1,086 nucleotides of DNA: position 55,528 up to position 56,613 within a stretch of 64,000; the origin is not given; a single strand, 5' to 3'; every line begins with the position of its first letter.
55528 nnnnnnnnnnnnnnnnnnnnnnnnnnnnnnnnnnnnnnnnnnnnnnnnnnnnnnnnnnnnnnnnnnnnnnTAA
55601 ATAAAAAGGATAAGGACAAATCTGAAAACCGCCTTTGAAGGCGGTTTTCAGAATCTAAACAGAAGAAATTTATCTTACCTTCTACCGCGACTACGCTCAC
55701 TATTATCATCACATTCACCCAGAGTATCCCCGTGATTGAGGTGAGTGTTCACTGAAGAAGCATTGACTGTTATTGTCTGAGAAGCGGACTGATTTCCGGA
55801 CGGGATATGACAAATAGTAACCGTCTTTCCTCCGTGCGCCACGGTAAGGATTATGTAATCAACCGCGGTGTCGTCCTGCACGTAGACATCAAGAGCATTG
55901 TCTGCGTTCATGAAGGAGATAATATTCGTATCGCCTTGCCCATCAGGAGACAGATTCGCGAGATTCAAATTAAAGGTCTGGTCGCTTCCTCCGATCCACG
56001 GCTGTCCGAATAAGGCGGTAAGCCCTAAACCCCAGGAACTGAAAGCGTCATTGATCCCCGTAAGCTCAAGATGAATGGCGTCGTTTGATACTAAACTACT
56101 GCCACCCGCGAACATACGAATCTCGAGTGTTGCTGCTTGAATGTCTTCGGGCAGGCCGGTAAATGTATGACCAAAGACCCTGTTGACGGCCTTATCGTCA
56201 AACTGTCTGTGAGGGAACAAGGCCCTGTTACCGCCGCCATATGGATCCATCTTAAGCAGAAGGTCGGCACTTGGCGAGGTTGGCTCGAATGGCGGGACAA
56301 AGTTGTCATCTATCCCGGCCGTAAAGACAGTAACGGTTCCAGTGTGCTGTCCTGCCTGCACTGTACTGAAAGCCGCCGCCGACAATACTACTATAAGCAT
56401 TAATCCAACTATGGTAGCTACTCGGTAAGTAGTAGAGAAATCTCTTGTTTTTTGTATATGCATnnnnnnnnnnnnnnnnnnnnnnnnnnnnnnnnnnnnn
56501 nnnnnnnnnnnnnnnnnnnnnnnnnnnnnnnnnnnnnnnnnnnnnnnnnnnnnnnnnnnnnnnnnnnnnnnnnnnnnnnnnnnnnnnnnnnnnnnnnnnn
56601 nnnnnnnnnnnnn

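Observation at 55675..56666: Foreign tRNA-Leu(CAA) 3' fragment carrying an encoded CCA next to a GC-rich secreted orphan gene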

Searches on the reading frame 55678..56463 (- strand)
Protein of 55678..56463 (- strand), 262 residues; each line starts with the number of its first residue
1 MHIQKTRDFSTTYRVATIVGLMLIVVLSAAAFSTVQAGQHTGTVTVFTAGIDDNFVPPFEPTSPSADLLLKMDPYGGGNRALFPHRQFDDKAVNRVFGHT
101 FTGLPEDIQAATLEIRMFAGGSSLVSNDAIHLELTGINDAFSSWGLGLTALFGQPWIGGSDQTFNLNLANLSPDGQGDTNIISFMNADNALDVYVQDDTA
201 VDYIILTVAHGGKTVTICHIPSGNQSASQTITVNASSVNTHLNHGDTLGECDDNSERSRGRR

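Call 8: find_encoding_contigs(protein=window:55678-56463:-, flank=10000, max_places=10)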
Protein window:55678-56463:- (262 aa): 2 contigs read that carry it; 2 places shown.
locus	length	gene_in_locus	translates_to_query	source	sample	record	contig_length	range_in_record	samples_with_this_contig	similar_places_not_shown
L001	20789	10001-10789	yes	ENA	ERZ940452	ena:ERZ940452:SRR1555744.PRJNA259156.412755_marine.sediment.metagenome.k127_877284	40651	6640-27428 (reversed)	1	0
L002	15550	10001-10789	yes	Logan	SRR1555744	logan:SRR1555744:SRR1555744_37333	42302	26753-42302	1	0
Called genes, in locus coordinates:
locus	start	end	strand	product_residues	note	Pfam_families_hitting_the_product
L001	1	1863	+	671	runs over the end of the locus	PF01751:Toprim, PF01131:Topoisom_bac, PF01396:Zn_ribbon_Top1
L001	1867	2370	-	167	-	PF00186:DHFR_1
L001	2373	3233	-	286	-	PF00303:Thymidylat_synt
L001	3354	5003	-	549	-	PF00118:Cpn60_TCP1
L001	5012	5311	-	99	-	PF00166:Cpn10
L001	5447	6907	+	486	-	PF13328:HD_4, PF04607:RelA_SpoT, PF02824:TGS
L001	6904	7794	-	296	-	PF02195:ParB_N, PF17762:HTH_ParB, PF23552:ParB_C (weak)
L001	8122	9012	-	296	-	PF00142:Fer4_NifH (weak), PF01656:CbiA, PF02374:ArsA_ATPase, PF06564:CBP_BcsQ, PF09140:MipZ (weak), PF10609:ParA (weak), PF13614:AAA_31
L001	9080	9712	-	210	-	PF00702:Hydrolase, PF12710:HAD, PF13419:HAD_2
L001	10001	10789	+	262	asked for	-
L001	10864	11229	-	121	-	PF14110:DUF4282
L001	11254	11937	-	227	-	PF00696:AA_kinase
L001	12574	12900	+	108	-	PF01245:Ribosomal_L19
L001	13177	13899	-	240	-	PF00849:PseudoU_synth_2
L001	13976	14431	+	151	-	-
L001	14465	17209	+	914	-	PF03699:UPF0182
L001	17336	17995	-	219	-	-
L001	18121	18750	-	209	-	-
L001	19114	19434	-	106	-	-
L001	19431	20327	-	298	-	PF01435:Peptidase_M48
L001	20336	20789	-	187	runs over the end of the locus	PF04011:LemA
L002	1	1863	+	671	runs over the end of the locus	PF01751:Toprim, PF01131:Topoisom_bac, PF01396:Zn_ribbon_Top1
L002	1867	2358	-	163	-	PF00186:DHFR_1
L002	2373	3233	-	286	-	PF00303:Thymidylat_synt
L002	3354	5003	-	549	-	PF00118:Cpn60_TCP1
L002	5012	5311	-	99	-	PF00166:Cpn10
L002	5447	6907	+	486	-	PF13328:HD_4, PF04607:RelA_SpoT, PF02824:TGS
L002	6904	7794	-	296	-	PF02195:ParB_N, PF17762:HTH_ParB, PF23552:ParB_C (weak)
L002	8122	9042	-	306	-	PF10609:ParA (weak), PF00142:Fer4_NifH (weak), PF01656:CbiA, PF02374:ArsA_ATPase, PF06564:CBP_BcsQ, PF09140:MipZ (weak), PF13614:AAA_31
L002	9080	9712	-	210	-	PF00702:Hydrolase, PF12710:HAD, PF13419:HAD_2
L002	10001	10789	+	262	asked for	-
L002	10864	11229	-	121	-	PF14110:DUF4282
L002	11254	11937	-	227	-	PF00696:AA_kinase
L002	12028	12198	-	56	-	PF00471:Ribosomal_L33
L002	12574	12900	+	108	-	PF01245:Ribosomal_L19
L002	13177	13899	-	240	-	PF00849:PseudoU_synth_2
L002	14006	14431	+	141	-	-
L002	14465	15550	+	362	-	?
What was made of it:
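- On Island-end displaced tRNA fragment (integrase-mediated): No integrase or recombinase domain among the genes within 10 kb on either side (call 8).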

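Call 9: search_protein_families(library=pfam, proteins=[window:55678-56463:-], max_evalue=0.01)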
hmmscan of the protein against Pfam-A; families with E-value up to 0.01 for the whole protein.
window:55678-56463:- (262 aa): 0 families

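Call 10: find_homologous_proteins(query=window:55678-56463:-, max_evalue=0.001)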
Query window:55678-56463:- (262 aa): 59 proteins with E <= 0.001 among 1385 candidates.
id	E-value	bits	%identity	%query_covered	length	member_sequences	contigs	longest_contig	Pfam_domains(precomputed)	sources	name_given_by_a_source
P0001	3.3e-157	539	100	92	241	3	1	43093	-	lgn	-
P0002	2.5e-140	484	81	100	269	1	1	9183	-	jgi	-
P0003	8.0e-130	449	79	100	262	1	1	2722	-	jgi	-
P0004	4.6e-129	447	78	100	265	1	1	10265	-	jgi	-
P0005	1.2e-125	436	79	97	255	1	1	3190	-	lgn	-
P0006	2.8e-120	418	76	97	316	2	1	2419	-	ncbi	-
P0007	2.4e-119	415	75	100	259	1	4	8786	-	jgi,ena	-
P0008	4.5e-119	414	72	100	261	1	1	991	-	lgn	-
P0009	1.1e-115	403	99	69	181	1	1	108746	-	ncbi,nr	ncbi:MAG TPA: hypothetical protein ENH86_02675 [Candidatus Jorgensenbacteria bacterium]|nr:hypotheti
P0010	1.5e-114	399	74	96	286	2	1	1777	-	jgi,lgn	-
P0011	2.2e-114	399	73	100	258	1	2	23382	-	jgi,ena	-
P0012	6.0e-112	391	70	99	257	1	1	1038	-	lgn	-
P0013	6.6e-111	387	76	89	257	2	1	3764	-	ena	-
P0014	5.7e-109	381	72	89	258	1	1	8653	-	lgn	-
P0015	6.0e-109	381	72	96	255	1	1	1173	-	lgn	-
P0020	2.1e-85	304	69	80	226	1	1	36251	-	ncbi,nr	ncbi:hypothetical protein IIA95_01565 [Patescibacteria group bacterium]|nr:hypothetical protein [Pat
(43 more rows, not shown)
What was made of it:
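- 55675..56463 (-): 262-aa secreted or membrane-anchored protein of a conserved family of unknown function, directly downstream of the relic. 59 homologues (call 10).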

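Call 11: find_encoding_contigs(protein=P0002, flank=6000, max_places=2)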
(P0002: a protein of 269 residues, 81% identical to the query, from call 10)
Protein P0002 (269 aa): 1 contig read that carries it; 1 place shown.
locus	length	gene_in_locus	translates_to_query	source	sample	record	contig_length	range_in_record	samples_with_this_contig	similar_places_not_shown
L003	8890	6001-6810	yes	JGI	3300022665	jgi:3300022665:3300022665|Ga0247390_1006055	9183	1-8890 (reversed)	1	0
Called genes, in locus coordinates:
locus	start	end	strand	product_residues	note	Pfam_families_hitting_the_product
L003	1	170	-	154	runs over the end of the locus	?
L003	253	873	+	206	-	PF10502:Peptidase_S26, PF00717:Peptidase_S24 (weak)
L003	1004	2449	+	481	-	PF13393:tRNA-synt_His, PF00587:tRNA-synt_2b, PF03129:HGTP_anticodon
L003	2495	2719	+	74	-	-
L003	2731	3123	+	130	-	PF02130:YbeY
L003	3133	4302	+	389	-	PF06723:MreB_Mbl (faint), PF11104:PilM_2, PF02491:SHS2_FTSA, PF14450:FtsA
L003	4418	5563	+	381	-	PF00091:Tubulin, PF12327:FtsZ_C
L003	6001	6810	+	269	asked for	-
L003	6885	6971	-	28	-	-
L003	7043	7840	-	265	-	-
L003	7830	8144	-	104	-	-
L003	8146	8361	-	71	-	-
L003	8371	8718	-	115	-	-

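Call 12: find_encoding_contigs(protein=P0004, flank=6000, max_places=2)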
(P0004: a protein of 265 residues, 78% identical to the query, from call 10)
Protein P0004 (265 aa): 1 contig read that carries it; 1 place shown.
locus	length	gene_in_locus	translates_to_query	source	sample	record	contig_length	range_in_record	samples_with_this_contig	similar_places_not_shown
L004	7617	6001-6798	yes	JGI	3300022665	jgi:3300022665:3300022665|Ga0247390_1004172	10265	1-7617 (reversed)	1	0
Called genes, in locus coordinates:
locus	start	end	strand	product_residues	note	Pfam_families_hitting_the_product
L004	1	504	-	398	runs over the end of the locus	PF00089:Trypsin, PF13365:Trypsin_2, PF13180:PDZ_2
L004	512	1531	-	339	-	PF01384:PHO4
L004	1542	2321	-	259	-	PF01865:PhoU_div (faint)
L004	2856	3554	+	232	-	-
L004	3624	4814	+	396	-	-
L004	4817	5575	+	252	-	-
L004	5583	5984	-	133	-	-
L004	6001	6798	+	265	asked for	-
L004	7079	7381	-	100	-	-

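Call 13: find_encoding_contigs(protein=P0011, flank=6000, max_places=2)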
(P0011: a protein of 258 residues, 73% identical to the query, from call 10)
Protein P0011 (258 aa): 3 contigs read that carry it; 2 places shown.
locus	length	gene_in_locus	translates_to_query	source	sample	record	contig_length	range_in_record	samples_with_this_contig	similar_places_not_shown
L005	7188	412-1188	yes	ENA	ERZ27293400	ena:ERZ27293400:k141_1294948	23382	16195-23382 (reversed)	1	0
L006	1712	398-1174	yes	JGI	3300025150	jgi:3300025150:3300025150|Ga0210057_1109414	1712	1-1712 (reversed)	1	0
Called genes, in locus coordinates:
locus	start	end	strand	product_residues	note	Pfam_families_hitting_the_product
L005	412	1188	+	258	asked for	-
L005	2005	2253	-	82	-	-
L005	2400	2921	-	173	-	-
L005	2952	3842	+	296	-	PF02481:DNA_processg_A, PF18306:LDcluster4 (weak)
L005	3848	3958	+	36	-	-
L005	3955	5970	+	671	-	PF01751:Toprim, PF01131:Topoisom_bac, PF01396:Zn_ribbon_Top1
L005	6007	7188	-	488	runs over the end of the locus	PF10412:TrwB_AAD_bind, PF12696:TraG-D_C (faint)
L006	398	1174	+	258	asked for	-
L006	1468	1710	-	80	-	?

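Call 14: find_encoding_contigs(protein=P0020, flank=6000, max_places=2)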
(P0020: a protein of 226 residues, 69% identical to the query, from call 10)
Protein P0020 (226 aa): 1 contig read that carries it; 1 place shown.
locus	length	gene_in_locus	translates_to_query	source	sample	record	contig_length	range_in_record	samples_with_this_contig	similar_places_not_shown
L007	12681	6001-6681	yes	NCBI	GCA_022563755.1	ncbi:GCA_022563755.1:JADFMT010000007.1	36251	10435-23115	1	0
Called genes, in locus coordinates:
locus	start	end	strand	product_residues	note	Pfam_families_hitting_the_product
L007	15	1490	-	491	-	PF13567:DUF4131, PF03772:Competence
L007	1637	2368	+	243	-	PF05057:DUF676 (faint), PF12146:Hydrolase_4, PF00561:Abhydrolase_1 (weak), PF12697:Abhydrolase_6 (weak)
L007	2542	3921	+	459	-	PF00206:Lyase_1, PF08328:ASL_C, PF10397:ADSL_C (faint)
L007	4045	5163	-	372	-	-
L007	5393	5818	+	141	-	PF01245:Ribosomal_L19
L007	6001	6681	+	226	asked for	-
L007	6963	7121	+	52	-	-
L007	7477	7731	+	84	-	PF14578:GTP_EFTU_D4 (faint)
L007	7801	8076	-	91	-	-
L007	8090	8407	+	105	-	-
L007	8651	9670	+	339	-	-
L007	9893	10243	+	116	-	-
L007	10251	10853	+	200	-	PF00702:Hydrolase, PF13419:HAD_2, PF13242:Hydrolase_like (weak)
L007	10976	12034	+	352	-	PF00041:fn3 (faint), PF16656:Pur_ac_phosph_N (weak)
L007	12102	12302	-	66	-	-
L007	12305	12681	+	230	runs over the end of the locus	PF01786:AOX (weak)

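Call 17: find_encoding_contigs(protein=P0009, flank=10000, max_places=3)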
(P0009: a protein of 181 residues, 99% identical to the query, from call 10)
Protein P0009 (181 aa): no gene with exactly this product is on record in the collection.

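Call 18: find_encoding_contigs(protein=P0007, flank=6000, max_places=3)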
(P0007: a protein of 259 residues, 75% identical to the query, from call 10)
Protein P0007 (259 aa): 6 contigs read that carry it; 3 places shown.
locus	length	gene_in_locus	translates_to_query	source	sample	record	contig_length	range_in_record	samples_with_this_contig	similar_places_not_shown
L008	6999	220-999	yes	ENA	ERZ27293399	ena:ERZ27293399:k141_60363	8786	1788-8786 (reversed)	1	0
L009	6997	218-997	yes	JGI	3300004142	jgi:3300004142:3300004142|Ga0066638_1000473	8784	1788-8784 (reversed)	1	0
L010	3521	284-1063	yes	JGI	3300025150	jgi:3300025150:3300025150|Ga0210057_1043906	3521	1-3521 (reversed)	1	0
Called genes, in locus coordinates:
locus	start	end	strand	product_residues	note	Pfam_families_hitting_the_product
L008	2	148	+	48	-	?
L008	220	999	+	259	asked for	-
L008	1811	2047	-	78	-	-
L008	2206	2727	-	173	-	-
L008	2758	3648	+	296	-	PF02481:DNA_processg_A, PF18306:LDcluster4 (weak)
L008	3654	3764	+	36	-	-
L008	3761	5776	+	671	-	PF01751:Toprim, PF01131:Topoisom_bac, PF01396:Zn_ribbon_Top1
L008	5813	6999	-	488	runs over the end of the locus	PF10412:TrwB_AAD_bind, PF12696:TraG-D_C (faint)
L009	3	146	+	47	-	?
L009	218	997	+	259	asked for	-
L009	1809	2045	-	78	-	-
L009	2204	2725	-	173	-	-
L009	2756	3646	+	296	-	PF02481:DNA_processg_A, PF18306:LDcluster4 (weak)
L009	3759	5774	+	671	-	PF01751:Toprim, PF01131:Topoisom_bac, PF01396:Zn_ribbon_Top1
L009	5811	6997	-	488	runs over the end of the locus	PF10412:TrwB_AAD_bind, PF12696:TraG-D_C (faint)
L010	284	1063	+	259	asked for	-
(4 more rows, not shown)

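Call 42: search_protein_families(library=pfam, proteins=[window:55678-56463:-], max_evalue=1)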
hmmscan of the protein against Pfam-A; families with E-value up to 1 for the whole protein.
window:55678-56463:- (262 aa): 0 families

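Call 43: search_protein_families(library=phrogs, proteins=[window:55678-56463:-], max_evalue=0.01)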
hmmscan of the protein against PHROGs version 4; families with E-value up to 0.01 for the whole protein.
window:55678-56463:- (262 aa): 0 families

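Call 68: find_related_loci(query=window:55678-56463:-, collection=viral_contigs, flank=3000)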
Query window:55678-56463:- (262 aa) in viral_contigs; peptide patterns used: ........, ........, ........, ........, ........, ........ (x = any residue, [..] = any of these).
1 stretches matched a pattern, but none encodes a relative of the query by tblastn (E <= 1e-3).
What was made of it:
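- The family was not found in viral contigs (call 68).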

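Call 69: search_protein_families(library=ncbifam, proteins=[window:55678-56463:-], max_evalue=0.01)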
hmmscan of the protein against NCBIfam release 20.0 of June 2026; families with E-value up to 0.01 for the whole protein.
window:55678-56463:- (262 aa): 0 families
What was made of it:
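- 55675..56463 (-): No Pfam, PHROG or NCBIfam hit (calls 9, 43, 69).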

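Call 81: find_encoding_contigs(protein=P0003, flank=4000, max_places=3)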
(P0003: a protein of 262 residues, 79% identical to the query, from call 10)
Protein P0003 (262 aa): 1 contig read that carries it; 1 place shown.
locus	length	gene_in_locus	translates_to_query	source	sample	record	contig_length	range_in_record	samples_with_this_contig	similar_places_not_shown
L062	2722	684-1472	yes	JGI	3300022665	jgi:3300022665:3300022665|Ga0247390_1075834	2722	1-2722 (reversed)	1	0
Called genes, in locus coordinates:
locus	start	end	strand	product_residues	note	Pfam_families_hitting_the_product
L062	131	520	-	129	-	PF00072:Response_reg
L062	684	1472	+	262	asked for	-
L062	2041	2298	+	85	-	-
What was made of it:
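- They occur in several different contexts (calls 11-13, 18, 81).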

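Call 82: find_encoding_contigs(protein=P0005, flank=4000, max_places=3)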
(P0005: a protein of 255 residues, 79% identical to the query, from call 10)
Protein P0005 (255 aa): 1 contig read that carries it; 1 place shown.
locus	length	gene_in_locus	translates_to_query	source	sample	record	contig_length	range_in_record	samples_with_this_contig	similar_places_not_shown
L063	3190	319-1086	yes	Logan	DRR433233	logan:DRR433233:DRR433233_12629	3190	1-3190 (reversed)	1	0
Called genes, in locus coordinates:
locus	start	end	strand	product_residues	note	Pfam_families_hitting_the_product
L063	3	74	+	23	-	?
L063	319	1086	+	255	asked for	-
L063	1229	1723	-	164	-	-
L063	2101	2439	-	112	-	PF01245:Ribosomal_L19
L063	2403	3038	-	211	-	PF00849:PseudoU_synth_2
